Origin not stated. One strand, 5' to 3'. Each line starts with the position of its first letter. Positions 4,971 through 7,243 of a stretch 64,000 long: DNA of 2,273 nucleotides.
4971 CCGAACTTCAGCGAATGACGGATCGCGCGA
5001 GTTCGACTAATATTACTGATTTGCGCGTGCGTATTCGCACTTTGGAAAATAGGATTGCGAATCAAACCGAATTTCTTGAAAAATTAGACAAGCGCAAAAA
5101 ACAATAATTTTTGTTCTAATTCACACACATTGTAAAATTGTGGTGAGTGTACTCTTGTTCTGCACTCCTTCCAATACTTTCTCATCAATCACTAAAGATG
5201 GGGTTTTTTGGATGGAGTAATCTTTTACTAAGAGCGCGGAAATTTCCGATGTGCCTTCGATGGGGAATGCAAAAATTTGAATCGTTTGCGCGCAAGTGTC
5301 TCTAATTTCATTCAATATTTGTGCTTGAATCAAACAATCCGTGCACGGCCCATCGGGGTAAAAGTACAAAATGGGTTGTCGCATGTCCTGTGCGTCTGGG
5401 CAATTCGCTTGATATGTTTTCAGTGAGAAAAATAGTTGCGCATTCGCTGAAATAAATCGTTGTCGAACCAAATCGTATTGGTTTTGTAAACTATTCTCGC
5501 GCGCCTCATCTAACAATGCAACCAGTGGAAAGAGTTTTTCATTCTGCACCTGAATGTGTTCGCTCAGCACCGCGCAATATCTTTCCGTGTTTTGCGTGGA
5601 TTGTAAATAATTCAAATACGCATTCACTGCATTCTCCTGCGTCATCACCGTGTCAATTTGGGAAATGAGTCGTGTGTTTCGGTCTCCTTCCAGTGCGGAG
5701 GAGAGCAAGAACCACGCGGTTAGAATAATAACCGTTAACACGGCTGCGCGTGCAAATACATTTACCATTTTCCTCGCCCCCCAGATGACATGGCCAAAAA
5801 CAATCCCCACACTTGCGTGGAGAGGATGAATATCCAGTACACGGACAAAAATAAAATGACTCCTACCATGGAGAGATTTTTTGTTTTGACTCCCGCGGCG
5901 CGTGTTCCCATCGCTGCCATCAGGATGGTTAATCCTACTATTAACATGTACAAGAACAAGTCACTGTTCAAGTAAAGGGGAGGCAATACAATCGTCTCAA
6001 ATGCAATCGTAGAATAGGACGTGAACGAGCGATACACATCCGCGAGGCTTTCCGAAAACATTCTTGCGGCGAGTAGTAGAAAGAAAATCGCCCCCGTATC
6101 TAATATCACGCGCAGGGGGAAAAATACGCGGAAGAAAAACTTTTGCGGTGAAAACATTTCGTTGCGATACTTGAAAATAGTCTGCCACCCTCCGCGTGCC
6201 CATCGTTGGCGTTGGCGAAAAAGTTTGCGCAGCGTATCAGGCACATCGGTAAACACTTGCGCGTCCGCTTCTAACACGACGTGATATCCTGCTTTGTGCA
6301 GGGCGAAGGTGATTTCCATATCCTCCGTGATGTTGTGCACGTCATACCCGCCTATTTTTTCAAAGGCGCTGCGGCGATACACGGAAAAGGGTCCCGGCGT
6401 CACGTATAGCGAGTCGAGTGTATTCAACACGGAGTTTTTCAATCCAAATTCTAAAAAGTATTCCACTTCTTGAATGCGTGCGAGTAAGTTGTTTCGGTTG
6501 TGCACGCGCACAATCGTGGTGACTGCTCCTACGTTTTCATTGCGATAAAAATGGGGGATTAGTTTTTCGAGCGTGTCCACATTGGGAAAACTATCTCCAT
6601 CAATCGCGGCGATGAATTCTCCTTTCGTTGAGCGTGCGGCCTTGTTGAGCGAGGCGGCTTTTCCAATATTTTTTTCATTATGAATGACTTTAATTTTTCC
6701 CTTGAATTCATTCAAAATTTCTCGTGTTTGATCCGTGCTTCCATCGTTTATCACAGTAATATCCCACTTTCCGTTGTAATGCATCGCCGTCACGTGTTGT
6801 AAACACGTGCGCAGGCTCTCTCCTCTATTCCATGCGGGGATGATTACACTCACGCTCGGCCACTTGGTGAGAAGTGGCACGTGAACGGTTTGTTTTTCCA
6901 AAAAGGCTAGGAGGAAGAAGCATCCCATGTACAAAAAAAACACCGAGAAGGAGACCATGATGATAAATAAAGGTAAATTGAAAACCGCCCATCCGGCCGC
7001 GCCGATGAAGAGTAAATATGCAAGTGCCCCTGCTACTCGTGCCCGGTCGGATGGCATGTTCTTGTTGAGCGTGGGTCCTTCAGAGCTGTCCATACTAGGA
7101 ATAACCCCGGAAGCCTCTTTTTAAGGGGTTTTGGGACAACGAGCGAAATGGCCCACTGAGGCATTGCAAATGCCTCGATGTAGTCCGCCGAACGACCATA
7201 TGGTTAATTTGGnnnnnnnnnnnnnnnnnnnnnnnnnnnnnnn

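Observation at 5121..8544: Orphan HerA/FtsK-like ATPase upstream of a processive GT2 and a membrane thioredoxin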

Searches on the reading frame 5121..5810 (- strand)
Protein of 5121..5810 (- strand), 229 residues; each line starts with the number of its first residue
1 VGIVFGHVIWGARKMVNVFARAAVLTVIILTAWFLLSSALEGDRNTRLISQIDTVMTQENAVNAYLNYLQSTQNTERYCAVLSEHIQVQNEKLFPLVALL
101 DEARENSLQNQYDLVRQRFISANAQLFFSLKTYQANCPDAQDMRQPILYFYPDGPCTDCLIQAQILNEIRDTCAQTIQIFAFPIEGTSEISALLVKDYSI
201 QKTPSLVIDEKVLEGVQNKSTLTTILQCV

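Call 3: search_protein_families(library=pfam, proteins=[window:5121-5810:-], max_evalue=0.01)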
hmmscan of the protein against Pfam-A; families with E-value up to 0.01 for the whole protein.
window:5121-5810:- (229 aa): 1 family
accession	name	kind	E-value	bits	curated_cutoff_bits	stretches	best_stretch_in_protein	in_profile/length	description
PF13192.12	Thioredoxin_3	-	0.0054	17.2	24.8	0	156-225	10-74/76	Thioredoxin domain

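Call 4: search_protein_families(library=ncbifam, proteins=[window:5121-5810:-], max_evalue=0.01)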
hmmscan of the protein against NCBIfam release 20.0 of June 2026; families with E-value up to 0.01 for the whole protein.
window:5121-5810:- (229 aa): 0 families

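Call 5: search_protein_families(library=padloc, proteins=[window:5121-5810:-], max_evalue=0.01)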
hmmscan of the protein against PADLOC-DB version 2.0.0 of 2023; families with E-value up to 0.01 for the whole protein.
window:5121-5810:- (229 aa): 0 families

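Call 45: search_protein_families(library=phrogs, proteins=[window:5121-5810:-], max_evalue=0.01)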
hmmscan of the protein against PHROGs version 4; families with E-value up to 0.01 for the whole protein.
window:5121-5810:- (229 aa): 0 families

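Call 65: search_solved_structures(query=window:5121-5810:-, max_evalue=5)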
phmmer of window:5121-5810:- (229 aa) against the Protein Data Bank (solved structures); distinct sequences matched with E-value up to 5: 4.
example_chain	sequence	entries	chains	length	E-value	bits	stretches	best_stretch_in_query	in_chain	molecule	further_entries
5mfb_A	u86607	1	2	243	0.018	17.9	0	88-117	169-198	YIII(Dq)4CqI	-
4d4e_A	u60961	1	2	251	0.03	17.2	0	88-115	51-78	ARMADILLO REPEAT PROTEIN ARM00016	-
1thx_A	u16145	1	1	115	0.39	13.5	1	143-222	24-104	THIOREDOXIN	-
6yip_A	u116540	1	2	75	1.5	11.6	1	77-111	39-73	Kinesin-like protein KIF20A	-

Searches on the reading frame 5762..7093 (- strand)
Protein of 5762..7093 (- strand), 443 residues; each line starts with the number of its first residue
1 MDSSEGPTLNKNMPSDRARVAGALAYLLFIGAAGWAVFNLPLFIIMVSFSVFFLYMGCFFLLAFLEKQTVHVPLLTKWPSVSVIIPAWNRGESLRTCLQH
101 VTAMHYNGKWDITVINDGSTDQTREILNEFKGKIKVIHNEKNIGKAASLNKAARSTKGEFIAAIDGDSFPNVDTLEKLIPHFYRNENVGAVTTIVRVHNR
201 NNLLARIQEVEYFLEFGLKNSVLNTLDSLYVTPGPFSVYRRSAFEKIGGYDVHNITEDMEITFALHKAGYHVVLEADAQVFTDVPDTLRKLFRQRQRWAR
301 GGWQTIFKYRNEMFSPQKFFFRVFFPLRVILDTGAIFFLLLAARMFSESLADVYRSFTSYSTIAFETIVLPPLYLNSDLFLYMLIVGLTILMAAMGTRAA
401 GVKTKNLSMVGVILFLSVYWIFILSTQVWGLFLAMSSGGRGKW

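Call 3: search_protein_families(library=pfam, proteins=[window:5762-7093:-], max_evalue=0.01)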
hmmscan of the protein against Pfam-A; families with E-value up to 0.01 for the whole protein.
window:5762-7093:- (443 aa): 7 families
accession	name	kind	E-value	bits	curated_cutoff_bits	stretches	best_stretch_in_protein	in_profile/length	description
PF00535.33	Glycos_transf_2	-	1.6e-34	119.7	23.3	1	82-248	1-168/168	Glycosyl transferase family 2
PF13641.12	Glyco_tranf_2_3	-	1.1e-32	114.3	27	1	79-301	1-230/230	Glycosyltransferase like family 2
PF13632.12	Glyco_trans_2_3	-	4.9e-23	82.4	27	1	161-343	2-175/198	Glycosyl transferase family group 2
PF13506.12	Glyco_transf_21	-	5.5e-14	52.4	21.7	1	145-300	18-174/174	Glycosyl transferase family 21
PF10111.15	Glyco_tranf_2_2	-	9.5e-11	42.1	27.3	1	82-267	1-201/276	Glycosyltransferase like family 2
PF03142.21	Chitin_synth_2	-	3.7e-07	29.6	27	1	158-249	202-294/527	Chitin synthase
PF13704.12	Glyco_tranf_2_4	-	0.00041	21.2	27.5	1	94-175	7-89/98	Glycosyl transferase family 2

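Call 4: search_protein_families(library=ncbifam, proteins=[window:5762-7093:-], max_evalue=0.01)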
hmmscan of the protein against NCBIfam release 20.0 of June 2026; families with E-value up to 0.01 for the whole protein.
window:5762-7093:- (443 aa): 32 families (the best 25 are shown)
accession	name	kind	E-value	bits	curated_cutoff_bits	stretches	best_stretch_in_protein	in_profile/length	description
TIGR03937.1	PgaC_IcaA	equivalog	4e-61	207.2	422.3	1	47-432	10-388/407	poly-beta-1,6-N-acetyl-D-glucosamine synthase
TIGR03111.1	glyc2_xrt_Gpos1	hypoth_equivalog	2.4e-38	132.1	363.95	1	56-436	26-409/439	TIGR03111 family XrtG-associated glycosyltransferase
TIGR03965.1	mycofact_glyco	equivalog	1.3e-33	116.6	280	1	63-301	56-299/467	mycofactocin biosynthesis glycosyltransferase MftF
TIGR04242.1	nodulat_NodC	equivalog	6.6e-31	107.6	550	1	75-304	44-286/395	chitooligosaccharide synthase NodC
TIGR03030.1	CelA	equivalog_domain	5e-26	90.9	699.1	1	45-353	96-438/714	UDP-forming cellulose synthase catalytic subunit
NF008558.0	PRK11498.1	equivalog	9.4e-24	83.4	992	1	45-314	238-512/872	UDP-forming cellulose synthase catalytic subunit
NF041875.1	EPS_EpsD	equivalog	9.6e-22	77.8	370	1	81-301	1-226/325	exopolysaccharide biosynthesis glycosyltransferase EpsD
TIGR04283.1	glyco_like_mftF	equivalog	2.8e-19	69.6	182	1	81-276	1-180/221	TIGR04283 family arsenosugar biosynthesis glycosyltransferase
NF047683.1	TeichurnBiosyTuaG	equivalog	1.6e-16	60.7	400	1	77-209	4-138/252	teichuronic acid biosynthesis protein TuaG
NF053739.1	GlytfEpsEBac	equivalog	1.3e-14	53.9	450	1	79-195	1-120/265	glycosyltransferase EpsE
NF038302.1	EPS_HpsE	equivalog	5.7e-13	48.5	300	1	81-285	3-225/307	hormogonium polysaccharide biosynthesis glycosyltransferase HpsE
NF007482.0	PRK10073.1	equivalog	1.5e-12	47.2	423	1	79-172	6-100/334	glycosyltransferase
TIGR03469.1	HpnB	hypoth_equivalog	6.9e-12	45.1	379.25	1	49-262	12-243/386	hopene-associated glycosyltransferase HpnB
NF041394.1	GtaseAglG_Halo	equivalog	1.3e-11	44.3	440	1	81-253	3-177/304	glucosyl-dolichyl phosphate glucuronosyltransferase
TIGR03472.1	HpnI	equivalog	5.5e-10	38.6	310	1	44-300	9-270/373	bacteriohopanetetrol glucosamine biosynthesis glycosyltransferase HpnI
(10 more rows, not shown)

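Call 5: search_protein_families(library=padloc, proteins=[window:5762-7093:-], max_evalue=0.01)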
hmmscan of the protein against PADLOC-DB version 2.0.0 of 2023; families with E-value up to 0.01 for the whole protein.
window:5762-7093:- (443 aa): 0 families

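Call 64: search_solved_structures(query=window:5762-7093:-, max_evalue=0.001)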
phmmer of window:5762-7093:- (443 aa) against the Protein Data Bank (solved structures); distinct sequences matched with E-value up to 0.001: 23.
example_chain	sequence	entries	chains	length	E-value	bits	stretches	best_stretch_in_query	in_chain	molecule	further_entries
6p61_A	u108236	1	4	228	1.7e-18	69.9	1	75-192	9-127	Glycosyltransferase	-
7lby_A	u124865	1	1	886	5.6e-18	68.1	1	46-316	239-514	Cellulose synthase catalytic subunit [UDP-forming]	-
9b8v_E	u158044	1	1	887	5.7e-18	68.1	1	46-316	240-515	Cellulose synthase catalytic subunit [UDP-forming]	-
9fmv_A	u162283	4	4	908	6e-18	68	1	46-316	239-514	Cellulose synthase catalytic subunit [UDP-forming]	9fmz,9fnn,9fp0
2z87_A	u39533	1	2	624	5e-17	65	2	65-204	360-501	Chondroitin synthase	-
2z86_A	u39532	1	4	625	5.1e-17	65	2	65-204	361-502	Chondroitin synthase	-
5ej1_A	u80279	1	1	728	1.5e-13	53.6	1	38-362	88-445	Putative cellulose synthase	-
4p00_A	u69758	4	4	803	2e-13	53.1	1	38-361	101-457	Cellulose Synthase A subunit | Cellulose Synthase subunit A | Putative cellulose synthase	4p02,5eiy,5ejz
4hg6_A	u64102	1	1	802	2e-13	53.1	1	38-361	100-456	Cellulose Synthase Subunit A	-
5hea_A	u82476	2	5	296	9.6e-10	41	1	81-247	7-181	Putative glycosyltransferase (GalT1)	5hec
6yv7_A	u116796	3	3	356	7.4e-09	38.1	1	65-286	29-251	Glycosyl transferase, family 2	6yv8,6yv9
6yv7_B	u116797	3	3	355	7.5e-09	38.1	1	65-286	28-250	Glycosyl transferase, family 2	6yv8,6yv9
22ao_A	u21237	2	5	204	2.8e-08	36.2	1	79-181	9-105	GmaR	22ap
5tze_C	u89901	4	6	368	6.7e-08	34.9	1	81-180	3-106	Glycosyl transferase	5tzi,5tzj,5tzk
5tz8_A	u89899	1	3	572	1.4e-07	33.8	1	81-179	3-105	Glycosyl transferase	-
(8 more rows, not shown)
